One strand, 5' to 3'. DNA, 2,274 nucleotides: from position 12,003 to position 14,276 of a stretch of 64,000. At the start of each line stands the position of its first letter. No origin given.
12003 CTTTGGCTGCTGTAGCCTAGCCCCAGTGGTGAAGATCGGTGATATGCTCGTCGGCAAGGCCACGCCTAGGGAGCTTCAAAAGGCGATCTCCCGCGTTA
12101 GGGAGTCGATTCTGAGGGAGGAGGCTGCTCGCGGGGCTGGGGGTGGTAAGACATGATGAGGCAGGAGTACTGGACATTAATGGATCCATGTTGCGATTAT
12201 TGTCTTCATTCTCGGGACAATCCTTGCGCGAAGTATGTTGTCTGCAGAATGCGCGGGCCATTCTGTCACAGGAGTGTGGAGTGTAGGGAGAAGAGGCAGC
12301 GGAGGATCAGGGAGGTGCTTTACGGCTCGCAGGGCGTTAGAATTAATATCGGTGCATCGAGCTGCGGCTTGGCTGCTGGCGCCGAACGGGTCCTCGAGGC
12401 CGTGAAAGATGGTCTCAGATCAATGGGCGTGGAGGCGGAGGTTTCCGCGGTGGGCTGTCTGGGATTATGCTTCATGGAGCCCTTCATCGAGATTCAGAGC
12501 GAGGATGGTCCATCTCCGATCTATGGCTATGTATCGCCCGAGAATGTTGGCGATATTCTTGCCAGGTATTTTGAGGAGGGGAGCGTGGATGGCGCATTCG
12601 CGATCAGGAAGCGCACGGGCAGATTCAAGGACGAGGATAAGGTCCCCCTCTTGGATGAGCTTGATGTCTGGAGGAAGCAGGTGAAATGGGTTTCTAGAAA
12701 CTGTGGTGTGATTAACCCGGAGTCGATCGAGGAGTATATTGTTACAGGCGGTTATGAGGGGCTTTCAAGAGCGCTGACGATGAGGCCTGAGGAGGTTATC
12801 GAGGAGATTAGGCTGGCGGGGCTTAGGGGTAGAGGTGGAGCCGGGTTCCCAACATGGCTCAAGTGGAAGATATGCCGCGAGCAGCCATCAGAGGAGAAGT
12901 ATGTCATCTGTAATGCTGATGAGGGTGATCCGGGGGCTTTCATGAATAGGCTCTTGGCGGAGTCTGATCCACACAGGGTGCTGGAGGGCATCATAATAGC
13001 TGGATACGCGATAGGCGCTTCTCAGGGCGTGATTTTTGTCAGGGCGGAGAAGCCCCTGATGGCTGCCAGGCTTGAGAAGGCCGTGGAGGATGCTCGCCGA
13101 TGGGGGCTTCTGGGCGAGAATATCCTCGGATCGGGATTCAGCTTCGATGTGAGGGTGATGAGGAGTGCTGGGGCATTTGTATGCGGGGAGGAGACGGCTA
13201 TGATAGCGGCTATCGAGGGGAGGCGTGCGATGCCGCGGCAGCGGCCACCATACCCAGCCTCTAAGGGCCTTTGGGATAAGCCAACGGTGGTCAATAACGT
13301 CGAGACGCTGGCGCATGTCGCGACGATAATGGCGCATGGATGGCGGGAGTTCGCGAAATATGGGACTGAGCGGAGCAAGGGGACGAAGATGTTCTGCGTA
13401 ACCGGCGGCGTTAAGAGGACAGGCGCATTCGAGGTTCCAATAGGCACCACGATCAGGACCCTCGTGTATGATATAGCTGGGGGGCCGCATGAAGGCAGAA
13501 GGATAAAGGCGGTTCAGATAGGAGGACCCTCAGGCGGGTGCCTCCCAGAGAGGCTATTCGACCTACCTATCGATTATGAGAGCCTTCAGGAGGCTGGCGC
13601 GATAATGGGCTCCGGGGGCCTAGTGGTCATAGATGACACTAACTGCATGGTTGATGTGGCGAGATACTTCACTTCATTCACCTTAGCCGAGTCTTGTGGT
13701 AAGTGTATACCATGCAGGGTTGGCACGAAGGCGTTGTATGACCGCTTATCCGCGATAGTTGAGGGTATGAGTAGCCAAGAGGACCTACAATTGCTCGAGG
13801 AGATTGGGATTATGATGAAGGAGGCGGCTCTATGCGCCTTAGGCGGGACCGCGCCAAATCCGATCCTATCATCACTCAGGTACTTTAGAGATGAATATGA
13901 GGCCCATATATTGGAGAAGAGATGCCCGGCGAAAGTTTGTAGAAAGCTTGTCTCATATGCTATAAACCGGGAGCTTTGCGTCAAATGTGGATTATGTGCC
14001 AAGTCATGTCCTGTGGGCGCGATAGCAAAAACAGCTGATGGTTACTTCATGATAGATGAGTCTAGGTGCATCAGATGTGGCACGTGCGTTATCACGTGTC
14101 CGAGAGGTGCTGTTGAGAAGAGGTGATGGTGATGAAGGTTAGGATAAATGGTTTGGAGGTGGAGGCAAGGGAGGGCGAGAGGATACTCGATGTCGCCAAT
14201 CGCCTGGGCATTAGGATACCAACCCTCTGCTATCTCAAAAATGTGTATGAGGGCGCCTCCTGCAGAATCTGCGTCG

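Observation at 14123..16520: NiFe small subunit is split into two permuted halves flanking the large-subunit gene, each fused to other Fe-S modules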

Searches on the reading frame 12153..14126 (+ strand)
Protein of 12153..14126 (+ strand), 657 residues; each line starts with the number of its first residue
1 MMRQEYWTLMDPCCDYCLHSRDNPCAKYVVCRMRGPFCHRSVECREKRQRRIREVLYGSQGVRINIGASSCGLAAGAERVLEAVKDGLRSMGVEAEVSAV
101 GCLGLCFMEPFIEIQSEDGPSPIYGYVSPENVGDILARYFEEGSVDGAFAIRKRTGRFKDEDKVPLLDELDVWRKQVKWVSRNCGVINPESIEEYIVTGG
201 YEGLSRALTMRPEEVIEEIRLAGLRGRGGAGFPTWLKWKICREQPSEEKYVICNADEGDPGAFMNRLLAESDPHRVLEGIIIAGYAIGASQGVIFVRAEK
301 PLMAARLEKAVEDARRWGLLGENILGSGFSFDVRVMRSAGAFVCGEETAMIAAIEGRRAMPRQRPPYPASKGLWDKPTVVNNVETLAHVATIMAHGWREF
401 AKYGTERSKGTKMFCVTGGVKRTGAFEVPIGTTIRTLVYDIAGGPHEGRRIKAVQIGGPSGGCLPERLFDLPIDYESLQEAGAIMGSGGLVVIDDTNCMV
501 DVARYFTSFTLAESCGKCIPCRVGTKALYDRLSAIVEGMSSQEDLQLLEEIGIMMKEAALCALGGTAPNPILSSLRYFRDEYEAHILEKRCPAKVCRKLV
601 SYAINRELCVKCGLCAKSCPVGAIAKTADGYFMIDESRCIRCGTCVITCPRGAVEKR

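Call 3: search_protein_families(library=pfam, proteins=[window:12153-14126:+], max_evalue=0.01)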
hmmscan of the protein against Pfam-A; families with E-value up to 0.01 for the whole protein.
window:12153-14126:+ (657 aa): 14 families
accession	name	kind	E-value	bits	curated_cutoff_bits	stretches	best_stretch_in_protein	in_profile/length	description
PF01512.22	Complex1_51K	-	2.8e-47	160.8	31.2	1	219-390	1-149/150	Nuo51 FMN-binding domain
PF10589.14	NADH_4Fe-4S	-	1.3e-29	102.3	23.5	1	501-585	1-85/85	NADH-ubiquinone oxidoreductase-F iron-sulfur binding region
PF00037.32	Fer4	-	2e-14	53.1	21.1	2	603-624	2-23/24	4Fe-4S binding domain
PF12837.12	Fer4_6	-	2.7e-09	37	25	2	604-624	4-24/24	4Fe-4S binding domain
PF13187.11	Fer4_9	-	4.8e-09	36.5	27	1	609-653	2-51/52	4Fe-4S dicluster domain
PF12838.12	Fer4_7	-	8.9e-09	36.1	27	1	609-653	2-52/52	4Fe-4S dicluster domain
PF14697.11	Fer4_21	-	1.4e-08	35.2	35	1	604-653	3-56/59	4Fe-4S dicluster domain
PF10531.15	SLBB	-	2.9e-08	33.9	27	1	413-462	1-53/55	SLBB domain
PF13237.11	Fer4_10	-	4.1e-07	30.3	25.5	2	604-650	4-53/53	4Fe-4S dicluster domain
PF12797.12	Fer4_2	-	1.4e-06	28.3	24.5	2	631-650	2-21/22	4Fe-4S binding domain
PF12800.12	Fer4_4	-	1.2e-05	25.6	24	1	637-652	2-17/17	4Fe-4S binding domain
PF01257.25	2Fe-2S_thioredx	-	0.0026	18.1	24.8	1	64-139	68-144/145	Thioredoxin-like [2Fe-2S] ferredoxin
PF13484.11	Fer4_16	-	0.003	18.8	30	1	609-627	2-20/66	4Fe-4S double cluster binding domain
PF22461.2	SLBB_2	-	0.0051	17.3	27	0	412-459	1-49/79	SLBB domain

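Call 4: search_protein_families(library=ncbifam, proteins=[window:12153-14126:+], max_evalue=0.01)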
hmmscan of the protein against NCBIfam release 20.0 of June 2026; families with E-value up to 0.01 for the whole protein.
window:12153-14126:+ (657 aa): 77 families (the best 25 are shown)
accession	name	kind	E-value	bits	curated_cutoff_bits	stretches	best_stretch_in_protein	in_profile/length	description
TIGR01959.1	nuoF_fam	equivalog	1e-137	458.9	558.65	1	188-586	10-410/410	NADH-quinone oxidoreductase subunit NuoF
NF008436.0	PRK11278.1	equivalog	3e-107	359.3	749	1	188-594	23-434/448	NADH-quinone oxidoreductase subunit NuoF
NF010120.0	PRK13596.1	equivalog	1.2e-101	340.4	389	1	190-591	18-422/433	NADH-quinone oxidoreductase subunit NuoF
NF040902.1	NuoF_pre_CCxxC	domain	1.2e-17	63.5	45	1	8-55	3-50/53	CCxxC motif-containing NuoF prefix domain-containing protein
TIGR01945.1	rnfC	subfamily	3e-17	62.3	245.95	1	182-462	94-332/435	RnfABCDGE type electron transport complex subunit C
NF003454.1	PRK05035.1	equivalog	1e-14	54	345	1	203-462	114-335/556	electron transport complex subunit RsxC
NF058577.1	FdxA_fam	equivalog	8.2e-14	51.5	65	1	601-653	2-52/52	4Fe-4S ferredoxin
TIGR04481.1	PR_assoc_PrdC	equivalog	4.9e-13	48.7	490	1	213-459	74-283/425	proline reductase-associated electron transfer protein PrdC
TIGR03294.1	FrhG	equivalog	2.2e-10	40.7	245.5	1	598-653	165-219/228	coenzyme F420 hydrogenase subunit gamma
NF041836.1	rnfB_Methano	equivalog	1.4e-08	34.5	445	1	589-656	199-264/265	Rnf electron transport complex subunit RnfB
TIGR04105.1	FeFe_hydrog_B1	subfamily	1.6e-08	33.6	450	1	615-656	166-207/462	monomeric [FeFe] hydrogenase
NF005505.0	PRK07118.1-4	equivalog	2.6e-08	33.7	378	1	577-656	190-264/265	Fe-S cluster domain-containing protein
TIGR02700.1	flavo_MJ0208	hypoth_equivalog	3.3e-08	33.1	251.35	1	597-655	138-195/234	dihydromethanopterin reductase (acceptor)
NF007202.0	PRK09623.1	equivalog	3.7e-08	33.6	166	1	603-654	47-98/105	3-methyl-2-oxobutanoate dehydrogenase subunit delta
NF040864.1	HgcB_ferredoxin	equivalog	8e-08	32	99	1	598-655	5-62/93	mercury methylation ferredoxin HgcB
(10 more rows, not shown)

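Call 64: search_solved_structures(query=window:12153-14126:+, max_evalue=1e-20, show_alignments=0)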
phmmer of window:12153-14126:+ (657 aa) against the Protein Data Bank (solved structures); distinct sequences matched with E-value up to 1e-20: 63 (the best 60 are shown).
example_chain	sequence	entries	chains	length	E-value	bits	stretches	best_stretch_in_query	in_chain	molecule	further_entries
9n5u_B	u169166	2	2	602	1.3e-209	701.4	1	64-655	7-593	NfnB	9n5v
9bov_B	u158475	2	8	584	2.6e-207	693.7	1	63-655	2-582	NADH dehydrogenase (Quinone)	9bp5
8oh5_B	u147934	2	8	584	4.6e-204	683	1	63-653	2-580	NAD-reducing hydrogenase subunit HoxF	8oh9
7t2r_B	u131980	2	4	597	6.2e-201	672.6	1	71-656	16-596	NiFe hydrogenase subunit B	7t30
7q4v_B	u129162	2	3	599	2.8e-190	637.4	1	69-656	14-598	Iron hydrogenase HydB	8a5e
7p5h_B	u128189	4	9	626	1.1e-184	619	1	97-655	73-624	Fe-hydrogenase, subunit beta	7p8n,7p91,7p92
8a6t_B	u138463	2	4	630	1.8e-184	618.2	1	94-656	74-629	Electron bifurcating hydrogenase subunit HydB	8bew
7q4w_B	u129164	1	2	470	5.9e-178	596.7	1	192-656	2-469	Iron hydrogenase HydB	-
9mqx_B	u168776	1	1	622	5.2e-169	567.1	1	71-654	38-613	NADH:ubiquinone oxidoreductase, NADH-binding (51 kD) subunit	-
6vw7_B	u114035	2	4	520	9.1e-119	401.1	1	67-582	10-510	NAD-dependent formate dehydrogenase beta subunit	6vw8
2fug_1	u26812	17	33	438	1.5e-117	397.1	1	190-591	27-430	NADH-quinone oxidoreductase chain 1 | NADH-QUINONE OXIDOREDUCTASE SUBUNIT 1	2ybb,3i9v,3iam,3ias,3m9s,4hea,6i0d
9wxb_C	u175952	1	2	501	4.4e-115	388.9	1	68-582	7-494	Formate dehydrogenase beta subunit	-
6tg9_B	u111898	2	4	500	1.4e-108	367.4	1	69-582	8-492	Formate dehydrogenase subunit beta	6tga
6hl2_B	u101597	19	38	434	1.2e-107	364.4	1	190-585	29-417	NADH-quinone oxidoreductase subunit F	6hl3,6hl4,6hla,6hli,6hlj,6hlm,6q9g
9fe7_B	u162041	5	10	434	1.2e-107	364.4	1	190-585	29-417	NADH-quinone oxidoreductase subunit F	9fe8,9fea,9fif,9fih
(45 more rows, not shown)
